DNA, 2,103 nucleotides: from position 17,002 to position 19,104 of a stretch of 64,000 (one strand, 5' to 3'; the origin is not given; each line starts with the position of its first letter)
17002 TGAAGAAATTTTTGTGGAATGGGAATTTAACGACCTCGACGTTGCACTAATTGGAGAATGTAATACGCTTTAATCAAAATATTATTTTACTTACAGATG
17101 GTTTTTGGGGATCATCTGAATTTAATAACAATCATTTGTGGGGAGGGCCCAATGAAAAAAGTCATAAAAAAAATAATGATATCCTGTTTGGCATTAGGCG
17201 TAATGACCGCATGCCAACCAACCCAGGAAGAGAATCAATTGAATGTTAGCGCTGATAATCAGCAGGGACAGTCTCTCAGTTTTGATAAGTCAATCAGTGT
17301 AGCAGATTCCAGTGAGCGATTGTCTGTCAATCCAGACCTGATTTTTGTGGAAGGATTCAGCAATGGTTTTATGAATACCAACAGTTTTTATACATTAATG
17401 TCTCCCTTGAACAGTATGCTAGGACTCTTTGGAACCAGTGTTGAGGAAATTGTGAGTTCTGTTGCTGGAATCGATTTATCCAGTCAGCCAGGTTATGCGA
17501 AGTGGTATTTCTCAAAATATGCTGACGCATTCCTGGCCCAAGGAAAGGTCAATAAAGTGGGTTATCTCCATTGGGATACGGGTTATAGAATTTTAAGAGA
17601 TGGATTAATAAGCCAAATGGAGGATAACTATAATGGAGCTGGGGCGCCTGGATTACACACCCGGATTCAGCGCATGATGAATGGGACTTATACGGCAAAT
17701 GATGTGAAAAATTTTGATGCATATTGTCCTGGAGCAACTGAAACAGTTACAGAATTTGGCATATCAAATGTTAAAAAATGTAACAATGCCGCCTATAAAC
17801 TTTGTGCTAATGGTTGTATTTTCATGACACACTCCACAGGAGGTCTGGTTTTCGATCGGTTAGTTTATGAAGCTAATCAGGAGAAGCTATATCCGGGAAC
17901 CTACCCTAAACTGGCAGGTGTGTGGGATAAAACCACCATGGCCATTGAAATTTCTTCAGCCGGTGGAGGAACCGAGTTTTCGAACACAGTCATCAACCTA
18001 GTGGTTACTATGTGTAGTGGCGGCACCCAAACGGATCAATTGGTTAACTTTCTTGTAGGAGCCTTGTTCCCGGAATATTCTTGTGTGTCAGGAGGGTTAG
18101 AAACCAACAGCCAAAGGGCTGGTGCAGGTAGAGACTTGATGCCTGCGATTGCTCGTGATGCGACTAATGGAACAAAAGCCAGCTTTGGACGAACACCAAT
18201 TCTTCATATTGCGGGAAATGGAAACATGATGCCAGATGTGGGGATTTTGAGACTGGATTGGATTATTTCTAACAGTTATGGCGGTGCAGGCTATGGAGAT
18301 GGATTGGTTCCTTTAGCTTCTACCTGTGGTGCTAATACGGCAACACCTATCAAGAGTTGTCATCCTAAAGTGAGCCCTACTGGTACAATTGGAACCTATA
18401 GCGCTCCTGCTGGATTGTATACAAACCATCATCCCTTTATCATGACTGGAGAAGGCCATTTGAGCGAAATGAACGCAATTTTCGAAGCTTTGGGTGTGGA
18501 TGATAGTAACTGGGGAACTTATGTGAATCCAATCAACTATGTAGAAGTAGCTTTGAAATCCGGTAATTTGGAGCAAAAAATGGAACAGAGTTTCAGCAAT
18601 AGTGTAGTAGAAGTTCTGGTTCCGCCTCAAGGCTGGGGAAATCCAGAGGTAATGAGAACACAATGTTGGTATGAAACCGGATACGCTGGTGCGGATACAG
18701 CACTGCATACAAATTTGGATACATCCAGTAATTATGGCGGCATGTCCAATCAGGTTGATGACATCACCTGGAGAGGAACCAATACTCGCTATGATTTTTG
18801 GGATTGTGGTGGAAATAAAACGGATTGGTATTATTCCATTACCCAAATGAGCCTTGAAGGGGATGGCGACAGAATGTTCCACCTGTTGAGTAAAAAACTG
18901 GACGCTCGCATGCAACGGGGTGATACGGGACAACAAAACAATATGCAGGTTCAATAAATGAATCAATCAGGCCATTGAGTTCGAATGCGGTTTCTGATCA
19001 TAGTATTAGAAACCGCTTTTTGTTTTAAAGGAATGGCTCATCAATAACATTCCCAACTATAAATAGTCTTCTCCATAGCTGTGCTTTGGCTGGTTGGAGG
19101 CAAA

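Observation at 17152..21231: Tandem pair of about 75%-identical secreted lipoproteins with lipase-like catalytic motifs and duplicated leaders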

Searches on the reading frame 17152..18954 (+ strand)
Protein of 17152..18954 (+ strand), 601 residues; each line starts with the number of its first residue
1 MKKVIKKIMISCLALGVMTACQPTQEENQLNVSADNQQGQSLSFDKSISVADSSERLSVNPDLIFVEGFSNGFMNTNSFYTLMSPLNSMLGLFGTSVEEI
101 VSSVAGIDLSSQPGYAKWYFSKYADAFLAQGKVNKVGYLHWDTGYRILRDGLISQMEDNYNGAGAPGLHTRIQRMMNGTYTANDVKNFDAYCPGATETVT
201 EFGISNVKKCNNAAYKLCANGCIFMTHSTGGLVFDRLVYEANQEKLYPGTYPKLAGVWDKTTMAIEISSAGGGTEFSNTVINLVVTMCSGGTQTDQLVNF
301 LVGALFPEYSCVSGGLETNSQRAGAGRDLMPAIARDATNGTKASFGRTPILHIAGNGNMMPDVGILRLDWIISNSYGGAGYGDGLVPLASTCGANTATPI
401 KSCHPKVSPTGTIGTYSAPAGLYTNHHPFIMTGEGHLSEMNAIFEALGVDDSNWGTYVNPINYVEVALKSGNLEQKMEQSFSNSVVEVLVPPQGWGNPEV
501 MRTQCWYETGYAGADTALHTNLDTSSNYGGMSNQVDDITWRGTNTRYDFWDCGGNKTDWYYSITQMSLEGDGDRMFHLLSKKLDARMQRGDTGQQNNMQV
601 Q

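Call 4: search_protein_families(library=pfam, proteins=[window:17152-18954:+], max_evalue=1)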
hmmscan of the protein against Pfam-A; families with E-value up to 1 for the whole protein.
window:17152-18954:+ (601 aa): 0 families

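Call 5: search_protein_families(library=ncbifam, proteins=[window:17152-18954:+], max_evalue=1)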
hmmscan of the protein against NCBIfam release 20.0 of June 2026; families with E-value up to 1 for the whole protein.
window:17152-18954:+ (601 aa): 1 family
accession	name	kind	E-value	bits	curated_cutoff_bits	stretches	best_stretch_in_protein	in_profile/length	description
NF053514.2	JUQZ_fam_ocin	equivalog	0.065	13.5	40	1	1-41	1-41/107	BLB8/JUQZ-1 family protein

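Call 6: find_homologous_proteins(query=window:17152-18954:+)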
Query window:17152-18954:+ (601 aa): 12 proteins with E <= 0.001 among 8000 candidates.
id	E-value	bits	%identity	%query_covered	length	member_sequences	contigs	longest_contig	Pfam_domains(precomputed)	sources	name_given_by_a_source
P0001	0.0e+0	1398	100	100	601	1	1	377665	-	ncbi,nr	ncbi:MAG: hypothetical protein HQM11_00925 [SAR324 cluster bacterium]|nr:hypothetical protein [SAR32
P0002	0.0e+0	1214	85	100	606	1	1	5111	-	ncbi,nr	ncbi:MAG: hypothetical protein HQM12_22765 [SAR324 cluster bacterium]|nr:hypothetical protein [SAR32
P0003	3.7e-169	582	73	56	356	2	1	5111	-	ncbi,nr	ncbi:MAG: hypothetical protein HQM12_22760, partial [SAR324 cluster bacterium]|nr:hypothetical prote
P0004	1.1e-151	525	44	99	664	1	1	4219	-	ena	-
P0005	1.0e-8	53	30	37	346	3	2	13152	-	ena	-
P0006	1.8e-8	52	27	37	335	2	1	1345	-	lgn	-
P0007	7.1e-7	46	28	39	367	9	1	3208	-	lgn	-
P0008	1.7e-6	45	29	36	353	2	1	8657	-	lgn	-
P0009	1.9e-6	45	30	37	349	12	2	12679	-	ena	-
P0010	5.1e-6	44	32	36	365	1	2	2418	-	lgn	-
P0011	5.4e-5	40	27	38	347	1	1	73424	-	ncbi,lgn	-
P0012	2.0e-4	38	28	36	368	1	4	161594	PF24096.3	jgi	-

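Call 7: search_solved_structures(query=window:17152-18954:+, max_evalue=10)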
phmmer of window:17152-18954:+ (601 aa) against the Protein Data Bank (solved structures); distinct sequences matched with E-value up to 10: 4.
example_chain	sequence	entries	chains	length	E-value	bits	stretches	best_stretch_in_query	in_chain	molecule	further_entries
7rxu_A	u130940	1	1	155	0.53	12.2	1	9-89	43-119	Lipoprotein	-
4gpm_A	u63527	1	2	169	1.5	10.6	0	333-359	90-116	Engineered Protein OR264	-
5kba_A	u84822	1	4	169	1.9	10.3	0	334-360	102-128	Designed protein ANK1C2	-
5hs0_A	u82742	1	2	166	2.9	9.7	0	336-360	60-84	Ankyrin domain protein ank1C4_7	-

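Call 8: search_protein_families(library=pfam, proteins=[P0004, P0005, P0006, P0007, P0008, P0009, P0010, P0011, P0012], max_evalue=0.1)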
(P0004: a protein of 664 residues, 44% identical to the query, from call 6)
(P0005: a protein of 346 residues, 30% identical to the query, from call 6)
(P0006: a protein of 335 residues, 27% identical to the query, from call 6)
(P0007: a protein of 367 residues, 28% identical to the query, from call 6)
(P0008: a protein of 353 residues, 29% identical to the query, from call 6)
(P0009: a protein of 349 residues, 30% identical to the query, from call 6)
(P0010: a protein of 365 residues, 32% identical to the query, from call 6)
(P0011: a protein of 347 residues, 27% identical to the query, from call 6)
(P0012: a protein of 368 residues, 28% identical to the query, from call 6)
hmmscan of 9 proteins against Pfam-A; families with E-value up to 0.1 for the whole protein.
P0004 (664 aa): 0 families

P0005 (346 aa): 2 families
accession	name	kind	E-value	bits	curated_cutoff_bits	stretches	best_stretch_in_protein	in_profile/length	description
PF24096.1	DUF7379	-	0.0043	17.4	33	1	104-153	74-120/191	Domain of unknown function (DUF7379)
PF05057.20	DUF676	-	0.083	12.8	20.3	0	27-136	6-119/217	Putative serine esterase (DUF676)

P0006 (335 aa): 2 families
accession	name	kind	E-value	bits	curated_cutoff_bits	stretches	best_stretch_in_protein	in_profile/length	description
PF05057.20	DUF676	-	0.021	14.8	20.3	1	16-126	6-120/217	Putative serine esterase (DUF676)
PF24096.1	DUF7379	-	0.022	15.1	33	1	93-142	74-120/191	Domain of unknown function (DUF7379)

P0007 (367 aa): 1 family
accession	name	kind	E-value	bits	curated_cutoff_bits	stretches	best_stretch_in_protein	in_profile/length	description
PF24096.1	DUF7379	-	0.012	16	33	1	123-171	74-119/191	Domain of unknown function (DUF7379)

P0008 (353 aa): 2 families
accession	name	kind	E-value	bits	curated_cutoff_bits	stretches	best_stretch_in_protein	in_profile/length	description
PF05057.20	DUF676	-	0.0015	18.5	20.3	1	30-142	8-121/217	Putative serine esterase (DUF676)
PF24096.1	DUF7379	-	0.0018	18.7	33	1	106-155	75-121/191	Domain of unknown function (DUF7379)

P0009 (349 aa): 1 family
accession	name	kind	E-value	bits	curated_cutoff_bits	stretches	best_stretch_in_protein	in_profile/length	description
PF24096.1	DUF7379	-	0.0065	16.9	33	1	104-153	74-120/191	Domain of unknown function (DUF7379)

P0010 (365 aa): 1 family
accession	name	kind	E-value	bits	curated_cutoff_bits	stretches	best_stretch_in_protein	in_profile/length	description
PF24096.1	DUF7379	-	0.00023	21.6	33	1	108-157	73-119/191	Domain of unknown function (DUF7379)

P0011 (347 aa): 2 families
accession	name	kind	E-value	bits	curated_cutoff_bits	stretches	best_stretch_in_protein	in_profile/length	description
PF24096.1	DUF7379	-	0.00078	19.9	33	1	96-150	68-121/191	Domain of unknown function (DUF7379)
PF05057.20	DUF676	-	0.021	14.8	20.3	1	27-121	8-101/217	Putative serine esterase (DUF676)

P0012 (368 aa): 1 family
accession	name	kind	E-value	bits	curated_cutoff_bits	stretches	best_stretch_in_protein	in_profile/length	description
PF24096.1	DUF7379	-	3e-05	24.5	33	1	113-162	73-120/191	Domain of unknown function (DUF7379)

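Call 20: find_encoding_contigs(protein=P0002, flank=5000)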
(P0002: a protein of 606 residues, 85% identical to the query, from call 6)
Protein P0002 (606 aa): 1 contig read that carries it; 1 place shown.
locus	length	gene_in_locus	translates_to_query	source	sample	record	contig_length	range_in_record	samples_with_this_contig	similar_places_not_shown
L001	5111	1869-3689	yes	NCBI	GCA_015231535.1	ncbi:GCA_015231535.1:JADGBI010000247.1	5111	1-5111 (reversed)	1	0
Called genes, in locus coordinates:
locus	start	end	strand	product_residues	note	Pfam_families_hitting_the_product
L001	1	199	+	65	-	PF01322:Cytochrom_C_2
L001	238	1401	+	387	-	-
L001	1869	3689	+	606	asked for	-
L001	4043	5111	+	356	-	?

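Call 21: find_encoding_contigs(protein=P0004, flank=5000)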
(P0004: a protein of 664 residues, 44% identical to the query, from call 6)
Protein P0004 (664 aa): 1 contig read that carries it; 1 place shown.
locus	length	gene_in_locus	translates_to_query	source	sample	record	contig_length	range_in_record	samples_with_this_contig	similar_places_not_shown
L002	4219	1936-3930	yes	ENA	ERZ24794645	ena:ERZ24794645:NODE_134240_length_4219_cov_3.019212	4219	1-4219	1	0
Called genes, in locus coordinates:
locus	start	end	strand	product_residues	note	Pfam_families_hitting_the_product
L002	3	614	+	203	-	?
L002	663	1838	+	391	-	-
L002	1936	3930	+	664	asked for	-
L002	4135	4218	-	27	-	?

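Call 24: find_homologous_proteins(query=A1, max_evalue=0.001)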
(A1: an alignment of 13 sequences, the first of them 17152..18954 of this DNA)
Query A1 (13 sequences) (601 aa, profile of the alignment): 14 proteins with E <= 0.001 among 8000 candidates.
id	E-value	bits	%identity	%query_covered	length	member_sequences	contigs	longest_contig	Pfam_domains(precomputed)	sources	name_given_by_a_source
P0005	1.6e-143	496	30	37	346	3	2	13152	-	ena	-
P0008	4.7e-139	481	29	36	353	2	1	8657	-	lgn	-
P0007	1.8e-137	476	28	39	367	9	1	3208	-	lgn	-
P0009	1.9e-136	473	30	37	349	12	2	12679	-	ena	-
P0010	2.1e-134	466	32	36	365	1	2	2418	-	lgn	-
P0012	2.8e-134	466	28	36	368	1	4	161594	PF24096.3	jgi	-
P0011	1.4e-129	450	27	38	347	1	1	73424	-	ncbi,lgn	-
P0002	5.4e-116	406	85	100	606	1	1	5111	-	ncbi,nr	ncbi:MAG: hypothetical protein HQM12_22765 [SAR324 cluster bacterium]|nr:hypothetical protein [SAR32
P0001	1.5e-114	401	100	100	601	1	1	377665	-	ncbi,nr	ncbi:MAG: hypothetical protein HQM11_00925 [SAR324 cluster bacterium]|nr:hypothetical protein [SAR32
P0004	4.4e-104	366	44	99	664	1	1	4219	-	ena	-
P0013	6.0e-95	336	28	36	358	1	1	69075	-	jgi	jgi:hypothetical protein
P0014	1.2e-92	329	24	37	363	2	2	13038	-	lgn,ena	-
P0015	9.7e-84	300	25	36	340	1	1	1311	-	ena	-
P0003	6.1e-67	244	73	56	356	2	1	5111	-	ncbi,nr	ncbi:MAG: hypothetical protein HQM12_22760, partial [SAR324 cluster bacterium]|nr:hypothetical prote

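Call 29: search_protein_representatives(protein=window:17152-18954:+)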
Query: 601 residues. Proteins with E-value up to 0.001 (for the whole library): 35; up to 1e-10: 19; up to 1e-30: 4. The best 35 are listed.
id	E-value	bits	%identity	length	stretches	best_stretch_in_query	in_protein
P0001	0.0e+00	1398.2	100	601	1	1-601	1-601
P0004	3.5e-152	524.7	50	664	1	1-595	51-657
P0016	7.3e-40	153.7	35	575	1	1-486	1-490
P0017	8.4e-38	146.9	37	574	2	213-440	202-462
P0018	2.1e-29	119.2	37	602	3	253-440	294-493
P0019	8.4e-24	100.7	39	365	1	217-439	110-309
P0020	4.0e-23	98.5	38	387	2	217-440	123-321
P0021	1.8e-22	96.3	42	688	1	217-448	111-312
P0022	3.1e-21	92.2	40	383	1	219-442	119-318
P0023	3.6e-21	92.0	38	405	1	217-445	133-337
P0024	1.4e-19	86.8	40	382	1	218-440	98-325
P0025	1.5e-19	86.6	40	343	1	218-442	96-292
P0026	3.3e-18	82.2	43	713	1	217-440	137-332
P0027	1.3e-17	80.2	36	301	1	217-441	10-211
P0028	1.3e-14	70.4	37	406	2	320-443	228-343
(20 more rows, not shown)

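Call 30: search_protein_families(library=pfam, proteins=[P0016, P0017, P0018, P0019, P0020, P0021, P0022, P0023, P0024, P0026], max_evalue=0.01)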
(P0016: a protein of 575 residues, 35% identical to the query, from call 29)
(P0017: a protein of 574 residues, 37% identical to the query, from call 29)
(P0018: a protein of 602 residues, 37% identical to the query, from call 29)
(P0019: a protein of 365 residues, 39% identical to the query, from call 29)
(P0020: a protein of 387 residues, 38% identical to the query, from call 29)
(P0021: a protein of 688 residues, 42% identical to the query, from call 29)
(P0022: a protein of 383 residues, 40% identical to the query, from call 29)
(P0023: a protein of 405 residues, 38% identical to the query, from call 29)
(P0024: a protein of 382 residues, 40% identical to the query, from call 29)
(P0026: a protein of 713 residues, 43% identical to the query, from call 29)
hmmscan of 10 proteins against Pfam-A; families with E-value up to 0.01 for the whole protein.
P0016 (575 aa): 0 families

P0017 (574 aa): 0 families

P0018 (602 aa): 1 family
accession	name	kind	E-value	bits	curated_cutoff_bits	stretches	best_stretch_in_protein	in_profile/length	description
PF16577.11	UBA_5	-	0.0051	17.4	27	0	446-481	25-60/62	UBA domain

P0019 (365 aa): 0 families

P0020 (387 aa): 0 families

P0021 (688 aa): 0 families

P0022 (383 aa): 0 families

P0023 (405 aa): 0 families

P0024 (382 aa): 0 families

P0026 (713 aa): 0 families

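Call 36: find_encoding_contigs(protein=P0021, flank=8000)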
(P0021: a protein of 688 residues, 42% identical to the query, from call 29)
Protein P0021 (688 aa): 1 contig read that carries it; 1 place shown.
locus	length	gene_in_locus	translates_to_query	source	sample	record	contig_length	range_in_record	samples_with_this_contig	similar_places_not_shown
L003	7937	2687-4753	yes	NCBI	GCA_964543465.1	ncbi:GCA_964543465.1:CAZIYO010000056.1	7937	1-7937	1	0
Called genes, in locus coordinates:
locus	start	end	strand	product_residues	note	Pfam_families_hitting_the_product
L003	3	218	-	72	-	?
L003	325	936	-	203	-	PF00440:TetR_N, PF13977:TetR_C_6 (weak), PF16925:TetR_C_13 (weak)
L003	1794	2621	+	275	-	-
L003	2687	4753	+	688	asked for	-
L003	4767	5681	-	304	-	PF04397:LytTR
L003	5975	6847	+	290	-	PF00248:Aldo_ket_red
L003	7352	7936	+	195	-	?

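Call 37: find_encoding_contigs(protein=P0026, flank=8000)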
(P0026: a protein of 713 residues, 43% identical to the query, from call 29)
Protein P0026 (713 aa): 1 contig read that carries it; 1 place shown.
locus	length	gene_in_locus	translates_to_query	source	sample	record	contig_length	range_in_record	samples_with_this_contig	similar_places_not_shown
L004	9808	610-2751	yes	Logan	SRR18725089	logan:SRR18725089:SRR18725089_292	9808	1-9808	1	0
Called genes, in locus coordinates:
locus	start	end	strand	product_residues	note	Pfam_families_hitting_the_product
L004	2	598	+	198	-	?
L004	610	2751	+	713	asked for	-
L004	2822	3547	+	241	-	-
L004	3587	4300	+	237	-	PF01048:PNP_UDP_1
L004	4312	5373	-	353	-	PF00691:OmpA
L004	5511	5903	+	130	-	-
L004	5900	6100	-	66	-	PF06296:RelE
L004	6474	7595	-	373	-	PF13784:Fic_N, PF02661:Fic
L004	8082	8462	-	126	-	PF03840:SecG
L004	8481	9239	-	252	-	PF00121:TIM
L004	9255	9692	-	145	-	PF13673:Acetyltransf_10, PF00583:Acetyltransf_1, PF13508:Acetyltransf_7, PF08445:FR47 (weak)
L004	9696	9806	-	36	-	?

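Call 38: find_encoding_contigs(protein=P0016, flank=8000)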
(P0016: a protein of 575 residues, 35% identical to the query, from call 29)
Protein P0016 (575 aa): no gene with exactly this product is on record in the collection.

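Call 39: find_encoding_contigs(protein=P0017, flank=8000)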
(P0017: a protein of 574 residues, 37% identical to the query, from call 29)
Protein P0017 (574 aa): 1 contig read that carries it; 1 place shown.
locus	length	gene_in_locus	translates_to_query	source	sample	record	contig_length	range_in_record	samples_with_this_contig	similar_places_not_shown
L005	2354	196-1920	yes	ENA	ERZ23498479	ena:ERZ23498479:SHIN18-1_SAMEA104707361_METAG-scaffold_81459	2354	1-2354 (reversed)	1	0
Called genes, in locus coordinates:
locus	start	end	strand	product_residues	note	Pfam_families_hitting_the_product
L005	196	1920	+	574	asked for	-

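Call 40: predict_structure(alignment_id=A4)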
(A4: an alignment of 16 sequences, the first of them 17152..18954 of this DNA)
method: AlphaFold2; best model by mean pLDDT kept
length: 601 residues; sequences in the alignment: 16
mean_pLDDT: 46.6   pTM: 0.49
mean pLDDT of the five models: 46.6, 44.4, 43.9, 43.7, 41.6
residues with pLDDT >= 90: 13; 70-90: 80; 50-70: 161; < 50: 347
segments of 3 or more residues with pLDDT < 50: 1-3, 12-18, 20-58, 70-83, 103-105, 269-276, 335-349, 354-601
pLDDT, mean of each block of 10 residues (from residue 1): 53 48 33 27 29 41 71 43 49 57 53 64 65 79 67 76 81 89 88 90 86 85 70 69 56 59 55 48 58 53 54 55 56 46 38 38 23 23 35 39 36 34 37 34 30 26 29 32 23 25 23 23 23 23 24 25 22 27 25 28 27
secondary structure, 60 per line:
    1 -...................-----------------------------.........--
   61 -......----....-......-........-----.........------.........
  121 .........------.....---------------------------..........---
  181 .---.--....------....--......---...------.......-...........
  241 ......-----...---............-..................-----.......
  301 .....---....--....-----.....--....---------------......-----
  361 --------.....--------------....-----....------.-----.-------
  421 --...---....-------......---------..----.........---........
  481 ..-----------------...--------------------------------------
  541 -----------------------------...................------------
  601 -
elements in order: H2-20 H50-58 E62-67 H72-75 H77-82 H84-91 H97-105 H112-129 E136-140 H168-177 H188-191 E198-201 E204-209 E222-228 H230-246 E261-269 H271-288 H294-305 E309-312 E315-318 H324-328 H331-334 E350-355 H369-373 H388-391 H397-400 E429-432 H440-445 H461-469 H473-482 H570-588

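Call 44: search_protein_families(library=pfam, proteins=[L003:1794-2618:+, L004:2-598:+, L004:2822-3544:+, L002:18-611:+], max_evalue=0.1)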
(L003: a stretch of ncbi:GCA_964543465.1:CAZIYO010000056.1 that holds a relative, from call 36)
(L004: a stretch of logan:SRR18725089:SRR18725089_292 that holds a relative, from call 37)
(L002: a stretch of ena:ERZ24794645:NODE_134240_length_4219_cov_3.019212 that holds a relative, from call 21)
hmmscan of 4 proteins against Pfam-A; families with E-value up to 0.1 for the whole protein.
L003:1794-2618:+ (275 aa): 0 families

L004:2-598:+ (198 aa): 4 families
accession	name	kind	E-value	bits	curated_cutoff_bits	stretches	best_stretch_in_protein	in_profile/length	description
PF20125.4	DUF6515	-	1.4e-17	64.5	24.9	1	25-111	48-134/179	Family of unknown function (DUF6515)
PF08239.17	SH3_3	-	6.4e-12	45.9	27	1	132-182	2-53/54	Bacterial SH3 domain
PF06347.19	SH3_4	-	5.7e-07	29.7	24.1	1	132-179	4-51/56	Bacterial SH3 domain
PF18348.7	SH3_16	-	0.0054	16.9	25.8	1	151-178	17-45/49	Bacterial dipeptidyl-peptidase Sh3 domain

L004:2822-3544:+ (241 aa): 0 families

L002:18-611:+ (198 aa): 1 family
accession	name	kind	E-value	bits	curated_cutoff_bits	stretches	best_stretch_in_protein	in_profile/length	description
PF01322.25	Cytochrom_C_2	-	6.5e-15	56.6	26.5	1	62-185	1-121/121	Cytochrome C'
